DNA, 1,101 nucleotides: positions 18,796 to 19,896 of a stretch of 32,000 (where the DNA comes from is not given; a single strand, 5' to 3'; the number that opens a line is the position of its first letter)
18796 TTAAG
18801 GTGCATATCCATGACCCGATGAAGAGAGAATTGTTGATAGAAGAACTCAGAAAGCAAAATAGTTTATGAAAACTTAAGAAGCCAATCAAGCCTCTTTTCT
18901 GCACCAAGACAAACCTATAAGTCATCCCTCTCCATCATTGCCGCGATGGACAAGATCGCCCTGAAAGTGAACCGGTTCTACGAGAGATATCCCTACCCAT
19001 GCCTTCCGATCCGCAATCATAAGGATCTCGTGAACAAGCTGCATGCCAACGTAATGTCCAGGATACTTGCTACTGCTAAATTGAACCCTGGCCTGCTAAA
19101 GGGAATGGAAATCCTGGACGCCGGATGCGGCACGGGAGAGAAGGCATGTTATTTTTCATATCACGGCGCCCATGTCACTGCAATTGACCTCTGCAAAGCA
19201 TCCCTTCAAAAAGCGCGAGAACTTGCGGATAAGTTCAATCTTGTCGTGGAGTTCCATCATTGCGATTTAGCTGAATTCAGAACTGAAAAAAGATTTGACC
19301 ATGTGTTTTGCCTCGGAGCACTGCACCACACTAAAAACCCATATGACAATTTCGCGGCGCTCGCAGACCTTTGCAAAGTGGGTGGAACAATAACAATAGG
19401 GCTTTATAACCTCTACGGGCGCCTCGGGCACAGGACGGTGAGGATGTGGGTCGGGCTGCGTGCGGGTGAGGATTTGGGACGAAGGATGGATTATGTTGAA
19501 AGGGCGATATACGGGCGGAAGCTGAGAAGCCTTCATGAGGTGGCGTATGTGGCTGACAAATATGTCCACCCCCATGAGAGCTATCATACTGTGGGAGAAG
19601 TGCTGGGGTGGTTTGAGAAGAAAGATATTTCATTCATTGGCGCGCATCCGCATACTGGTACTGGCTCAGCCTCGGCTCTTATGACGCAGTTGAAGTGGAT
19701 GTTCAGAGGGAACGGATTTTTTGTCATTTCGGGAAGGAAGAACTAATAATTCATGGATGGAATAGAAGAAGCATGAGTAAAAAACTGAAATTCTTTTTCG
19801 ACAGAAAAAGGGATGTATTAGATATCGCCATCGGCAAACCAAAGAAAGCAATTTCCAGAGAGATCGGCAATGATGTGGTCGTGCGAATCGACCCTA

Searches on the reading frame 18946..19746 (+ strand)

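Call 62: search_protein_families(library=pfam, proteins=[window:18946-19746:+], max_evalue=0.0001)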
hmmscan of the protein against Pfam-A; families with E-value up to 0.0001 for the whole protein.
window:18946-19746:+ (266 aa): 10 families
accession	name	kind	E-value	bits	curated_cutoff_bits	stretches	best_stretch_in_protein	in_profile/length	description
PF13649.12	Methyltransf_25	-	1.6e-17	64.4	27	1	56-147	1-97/97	Methyltransferase domain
PF08241.18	Methyltransf_11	-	2.5e-17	63.7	21.2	1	57-150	1-94/95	Methyltransferase domain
PF13847.12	Methyltransf_31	-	1.5e-15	57.6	27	1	52-155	3-113/145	Methyltransferase domain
PF13489.12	Methyltransf_23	-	7.5e-13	49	27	1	46-168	16-133/164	Methyltransferase domain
PF08242.18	Methyltransf_12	-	1.8e-12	48.3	30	1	57-148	1-97/98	Methyltransferase domain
PF02353.26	CMAS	-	7.2e-08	32.5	27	1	44-151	56-164/273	Mycolic acid cyclopropane synthetase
PF03848.20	TehB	-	3e-07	30.5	20.4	1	50-122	28-101/193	Tellurite resistance protein TehB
PF08003.17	Methyltransf_9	-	2.1e-06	27.4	23.8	1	51-151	114-217/315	Protein of unknown function (DUF1698)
PF05401.17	NodS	-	7.2e-06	26.4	24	1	54-143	45-133/201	Nodulation protein S (NodS)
PF05175.20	MTS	-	8.1e-05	22.8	23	0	52-128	31-110/170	Methyltransferase small domain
